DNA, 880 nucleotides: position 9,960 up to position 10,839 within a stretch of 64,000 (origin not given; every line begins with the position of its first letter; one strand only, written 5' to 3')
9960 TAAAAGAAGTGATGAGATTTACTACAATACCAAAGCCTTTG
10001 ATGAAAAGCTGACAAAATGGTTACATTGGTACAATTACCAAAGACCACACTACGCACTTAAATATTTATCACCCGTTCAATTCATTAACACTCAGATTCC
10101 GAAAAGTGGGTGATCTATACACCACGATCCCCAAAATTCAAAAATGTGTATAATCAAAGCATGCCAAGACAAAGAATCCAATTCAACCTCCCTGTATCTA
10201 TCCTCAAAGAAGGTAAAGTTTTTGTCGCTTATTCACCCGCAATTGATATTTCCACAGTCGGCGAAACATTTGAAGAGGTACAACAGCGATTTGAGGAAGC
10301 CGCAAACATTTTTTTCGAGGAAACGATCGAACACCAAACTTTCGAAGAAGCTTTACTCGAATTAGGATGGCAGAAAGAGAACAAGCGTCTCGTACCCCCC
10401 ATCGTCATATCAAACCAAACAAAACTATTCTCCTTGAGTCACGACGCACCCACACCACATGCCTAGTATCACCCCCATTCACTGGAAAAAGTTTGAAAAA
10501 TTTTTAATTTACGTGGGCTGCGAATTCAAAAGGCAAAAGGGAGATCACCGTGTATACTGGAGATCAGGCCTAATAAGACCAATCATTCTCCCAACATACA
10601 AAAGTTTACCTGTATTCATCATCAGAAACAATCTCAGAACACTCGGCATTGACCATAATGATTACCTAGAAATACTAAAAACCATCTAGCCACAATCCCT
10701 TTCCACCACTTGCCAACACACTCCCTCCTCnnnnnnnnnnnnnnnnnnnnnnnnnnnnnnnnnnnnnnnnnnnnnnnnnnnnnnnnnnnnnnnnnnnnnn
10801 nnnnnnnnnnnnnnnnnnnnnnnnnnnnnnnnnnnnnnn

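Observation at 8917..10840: An IS481-like transposase and a hicB-hicA pair are bracketed by a 91-bp near-identical duplication of the 3' end of the Cys-rich protein gene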

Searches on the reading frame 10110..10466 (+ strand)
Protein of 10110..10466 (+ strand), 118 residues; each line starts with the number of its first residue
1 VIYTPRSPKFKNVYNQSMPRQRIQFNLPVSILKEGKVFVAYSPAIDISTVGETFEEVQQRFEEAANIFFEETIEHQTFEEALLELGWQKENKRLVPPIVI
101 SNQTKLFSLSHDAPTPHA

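Call 6: search_protein_families(library=pfam, proteins=[window:10110-10466:+], max_evalue=0.01)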
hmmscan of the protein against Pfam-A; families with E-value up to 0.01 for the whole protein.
window:10110-10466:+ (118 aa): 0 families

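Call 21: search_protein_families(library=ncbifam, proteins=[window:10161-10466:+], max_evalue=0.01)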
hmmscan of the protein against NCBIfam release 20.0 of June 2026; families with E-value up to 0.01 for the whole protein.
window:10161-10466:+ (101 aa): 0 families

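Call 23: search_solved_structures(query=window:10161-10463:+, max_evalue=1)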
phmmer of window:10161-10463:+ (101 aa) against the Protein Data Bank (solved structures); distinct sequences matched with E-value up to 1: 2.
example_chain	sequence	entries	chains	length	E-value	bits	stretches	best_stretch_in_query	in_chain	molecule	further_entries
2yzt_A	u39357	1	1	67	0.019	18.6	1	13-60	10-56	Putative uncharacterized protein TTHA1756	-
3heb_A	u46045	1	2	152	0.63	13.7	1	21-69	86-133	Response regulator receiver domain protein (CheY)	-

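Call 28: find_encoding_contigs(protein=window:10161-10463:+, flank=5000, max_places=10)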
Protein window:10161-10463:+ (101 aa): 3 contigs read that carry it; 2 places shown.
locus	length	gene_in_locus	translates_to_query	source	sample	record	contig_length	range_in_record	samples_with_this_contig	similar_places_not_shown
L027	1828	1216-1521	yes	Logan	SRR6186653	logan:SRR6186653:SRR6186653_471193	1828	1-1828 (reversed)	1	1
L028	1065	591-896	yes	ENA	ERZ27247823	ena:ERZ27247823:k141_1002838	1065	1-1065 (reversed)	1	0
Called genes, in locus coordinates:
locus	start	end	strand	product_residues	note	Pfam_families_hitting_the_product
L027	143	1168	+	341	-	PF00665:rve, PF13683:rve_3, PF13333:rve_2 (weak)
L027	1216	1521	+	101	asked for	-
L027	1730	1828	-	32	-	?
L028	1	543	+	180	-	?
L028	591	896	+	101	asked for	-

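Call 41: find_homologous_proteins(query=window:10161-10463:+, max_evalue=0.001)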
Query window:10161-10463:+ (101 aa): 16 proteins with E <= 0.001 among 16 candidates.
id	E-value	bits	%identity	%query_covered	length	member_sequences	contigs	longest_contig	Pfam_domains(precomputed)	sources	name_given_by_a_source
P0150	8.9e-58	210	97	100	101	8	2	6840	-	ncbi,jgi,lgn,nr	ncbi:MAG: hypothetical protein BWY29_00850 [Microgenomates group bacterium ADurb.Bin238]|nr:MAG: hyp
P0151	4.2e-40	154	72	100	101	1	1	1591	-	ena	-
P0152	2.7e-38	148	73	93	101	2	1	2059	-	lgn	-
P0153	2.1e-37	145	66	100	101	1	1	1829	-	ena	-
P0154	5.5e-34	134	64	100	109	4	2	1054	-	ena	-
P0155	1.4e-32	129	60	100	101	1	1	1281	-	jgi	jgi:predicted RNase H-like HicB family nuclease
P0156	2.1e-32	129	61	100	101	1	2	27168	-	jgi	jgi:predicted RNase H-like HicB family nuclease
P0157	6.5e-31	124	65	91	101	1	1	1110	-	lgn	-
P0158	3.3e-30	122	61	96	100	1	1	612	-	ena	-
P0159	8.0e-29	117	57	95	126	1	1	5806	-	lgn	-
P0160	1.5e-26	110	59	89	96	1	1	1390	-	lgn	-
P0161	3.6e-25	106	61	81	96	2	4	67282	-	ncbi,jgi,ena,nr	ncbi:MAG: hypothetical protein COU69_01270 [Candidatus Pacebacteria bacterium CG10_big_fil_rev_8_21_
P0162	2.7e-24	103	56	88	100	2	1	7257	-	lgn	-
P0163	1.6e-21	94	57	82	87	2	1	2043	-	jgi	-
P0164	1.1e-19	88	55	78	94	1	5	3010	-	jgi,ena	-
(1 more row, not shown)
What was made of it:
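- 10161..10466 (+): hicB-like antitoxin gene, 101 aa. JGI names homologues 'HicB family' (call 41).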

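Call 43: find_encoding_contigs(protein=P0152, flank=3000, max_places=4)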
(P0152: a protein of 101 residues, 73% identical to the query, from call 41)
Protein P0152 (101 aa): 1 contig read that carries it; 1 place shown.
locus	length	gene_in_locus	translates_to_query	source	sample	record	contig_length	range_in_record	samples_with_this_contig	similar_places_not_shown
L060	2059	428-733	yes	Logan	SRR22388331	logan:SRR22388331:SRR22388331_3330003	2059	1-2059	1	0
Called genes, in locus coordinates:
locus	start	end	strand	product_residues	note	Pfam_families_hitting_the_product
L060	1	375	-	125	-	?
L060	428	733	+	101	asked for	-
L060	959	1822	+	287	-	PF12705:PDDEXK_1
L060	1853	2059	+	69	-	?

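Call 44: find_encoding_contigs(protein=P0151, flank=3000, max_places=4)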
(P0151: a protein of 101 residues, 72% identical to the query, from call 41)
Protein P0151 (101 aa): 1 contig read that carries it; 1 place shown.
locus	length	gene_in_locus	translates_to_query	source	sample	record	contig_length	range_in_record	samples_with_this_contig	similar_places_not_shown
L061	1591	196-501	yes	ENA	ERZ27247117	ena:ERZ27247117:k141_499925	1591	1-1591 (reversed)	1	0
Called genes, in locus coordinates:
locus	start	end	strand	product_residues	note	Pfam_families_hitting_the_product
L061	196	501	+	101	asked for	-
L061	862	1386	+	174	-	-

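Call 57: search_solved_structures(query=A4, max_evalue=1)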
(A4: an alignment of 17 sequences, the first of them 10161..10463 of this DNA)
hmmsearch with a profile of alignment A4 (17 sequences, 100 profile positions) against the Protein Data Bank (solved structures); distinct sequences matched with E-value up to 1: 2.
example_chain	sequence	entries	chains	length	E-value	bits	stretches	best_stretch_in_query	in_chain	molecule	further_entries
2yzt_A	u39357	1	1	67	0.0069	19.8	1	17-56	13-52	Putative uncharacterized protein TTHA1756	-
5az6_B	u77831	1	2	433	0.26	14.8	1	32-89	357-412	Maltose-binding periplasmic protein,Mitochondrial import receptor subunit TOM20 homolog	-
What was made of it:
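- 10161..10466 (+): PDB 2yzt matches at E 0.007 (call 57).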

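Call 58: search_protein_families(library=pfam, alignment_id=A4, max_evalue=1)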
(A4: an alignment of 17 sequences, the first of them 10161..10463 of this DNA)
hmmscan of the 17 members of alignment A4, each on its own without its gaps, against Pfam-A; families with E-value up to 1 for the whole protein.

A. member 1, window:10161-10463:+ (101 aa): 1 family
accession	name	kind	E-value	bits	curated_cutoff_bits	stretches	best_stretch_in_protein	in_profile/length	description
PF15919.11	HicB_lk_antitox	-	0.068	13.8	27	1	32-63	25-56/123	HicB_like antitoxin of bacterial toxin-antitoxin system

B. families by the number of members that match (of 17 scanned): 9 families
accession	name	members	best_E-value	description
PF15919.11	HicB_lk_antitox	14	0.00025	HicB_like antitoxin of bacterial toxin-antitoxin system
PF14053.11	DUF4248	6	0.00094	Domain of unknown function (DUF4248)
PF24113.1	DUF7387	3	0.045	Family of unknown function (DUF7387)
PF25123.1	SWAP1_C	1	0.025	SUPPRESSOR-OF-WHITE-APRICOT-like, C-terminal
PF03641.19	Lysine_decarbox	1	0.079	Possible lysine decarboxylase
PF04949.18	Transcrip_act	1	0.082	Transcriptional activator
PF24296.1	SrfA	1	0.15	SrfA protein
PF00294.29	PfkB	1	0.17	pfkB family carbohydrate kinase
PF15771.10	IHO1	1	0.32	Interactor of HORMAD1 protein 1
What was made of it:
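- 10161..10466 (+): It overlaps hicA by 8 nt. PF15919 gives weak hits in 14 of 17 family members, best E 2.5e-4, all below the cutoff (call 58).
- On HicAB type II toxin-antitoxin: The adjacent gene overlaps hicA by 8 nt. PF15919 hits are below the cutoff (window protein E 0.068; 14 of 17 family members hit, best 2.5e-4) (call 58).
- Closest known: HicAB type II toxin-antitoxin modules. Different: The HicB-like partner gives only weak profile hits (calls 57, 58).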

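Call 64: find_encoding_contigs(protein=P0150, flank=2500, max_places=10)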
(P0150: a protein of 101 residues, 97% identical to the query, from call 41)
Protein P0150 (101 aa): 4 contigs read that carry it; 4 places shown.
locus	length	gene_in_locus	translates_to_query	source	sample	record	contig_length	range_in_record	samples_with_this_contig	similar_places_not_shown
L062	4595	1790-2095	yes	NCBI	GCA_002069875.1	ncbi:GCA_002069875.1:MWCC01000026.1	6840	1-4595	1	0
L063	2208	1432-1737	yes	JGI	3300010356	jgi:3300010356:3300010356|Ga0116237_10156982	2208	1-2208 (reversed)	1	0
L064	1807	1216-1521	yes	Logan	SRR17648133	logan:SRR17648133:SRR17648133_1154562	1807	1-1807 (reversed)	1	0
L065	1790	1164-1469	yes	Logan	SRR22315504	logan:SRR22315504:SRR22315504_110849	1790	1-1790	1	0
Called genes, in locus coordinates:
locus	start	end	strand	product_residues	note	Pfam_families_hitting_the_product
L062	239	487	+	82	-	-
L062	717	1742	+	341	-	PF00665:rve, PF13683:rve_3, PF13333:rve_2 (weak)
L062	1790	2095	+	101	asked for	-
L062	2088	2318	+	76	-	PF07927:HicA_toxin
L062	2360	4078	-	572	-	-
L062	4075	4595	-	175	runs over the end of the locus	-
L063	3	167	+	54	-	?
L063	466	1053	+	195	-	-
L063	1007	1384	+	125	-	-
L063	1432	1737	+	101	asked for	-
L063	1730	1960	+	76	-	PF07927:HicA_toxin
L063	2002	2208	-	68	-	?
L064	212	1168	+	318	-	PF00665:rve, PF13683:rve_3, PF13333:rve_2 (weak)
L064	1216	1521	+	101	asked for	-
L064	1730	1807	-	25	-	?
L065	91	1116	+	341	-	PF00665:rve, PF13683:rve_3, PF13333:rve_2 (weak)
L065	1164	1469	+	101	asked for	-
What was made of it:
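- No IS-free occupied site was found (calls 28, 64). Several contigs of about 1.8 kb break exactly at the repeats: L027, L064 and L065 (calls 28, 64).
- Tried and rejected: The HicB look-ups (calls 28, 64) returned only occupied sites that carry the IS.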

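Call 67: find_related_loci(query=A4, collection=viral_contigs, flank=4000)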
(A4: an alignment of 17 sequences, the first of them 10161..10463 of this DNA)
Query A4 (101 aa) in viral_contigs; peptide patterns used: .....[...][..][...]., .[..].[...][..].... (x = any residue, [..] = any of these).
38 stretches matched a pattern; 6 encode a relative of the query (tblastn E <= 1e-3); 6 distinct loci.
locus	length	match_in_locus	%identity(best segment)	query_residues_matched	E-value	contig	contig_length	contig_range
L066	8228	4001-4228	34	6-80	2e-10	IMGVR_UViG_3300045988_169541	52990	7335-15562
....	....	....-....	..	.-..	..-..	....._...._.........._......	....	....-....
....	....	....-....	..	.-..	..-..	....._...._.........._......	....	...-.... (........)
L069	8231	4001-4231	31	5-80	7e-9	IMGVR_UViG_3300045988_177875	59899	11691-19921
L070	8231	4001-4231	30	5-80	5e-9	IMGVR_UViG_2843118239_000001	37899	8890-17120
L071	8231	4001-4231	30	5-80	5e-9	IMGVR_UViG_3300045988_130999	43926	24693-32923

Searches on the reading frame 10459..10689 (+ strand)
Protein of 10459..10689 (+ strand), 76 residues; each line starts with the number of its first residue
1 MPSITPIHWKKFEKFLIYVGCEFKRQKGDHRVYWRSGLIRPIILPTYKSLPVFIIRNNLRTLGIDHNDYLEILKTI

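Call 6: search_protein_families(library=pfam, proteins=[window:10459-10689:+], max_evalue=0.01)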
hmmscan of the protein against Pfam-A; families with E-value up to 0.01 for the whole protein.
window:10459-10689:+ (76 aa): 1 family
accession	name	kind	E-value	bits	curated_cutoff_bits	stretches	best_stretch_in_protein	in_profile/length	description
PF07927.17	HicA_toxin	-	1.7e-08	34.8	27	1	9-64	1-58/58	HicA toxin of bacterial toxin-antitoxin,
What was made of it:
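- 10459..10689 (+): hicA toxin gene, 76 aa. PF07927 HicA_toxin, 34.8 bits against a cutoff of 27 (call 6).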

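Call 21: search_protein_families(library=ncbifam, proteins=[window:10459-10689:+], max_evalue=0.01)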
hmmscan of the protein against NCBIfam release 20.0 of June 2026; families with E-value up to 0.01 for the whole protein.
window:10459-10689:+ (76 aa): 0 families
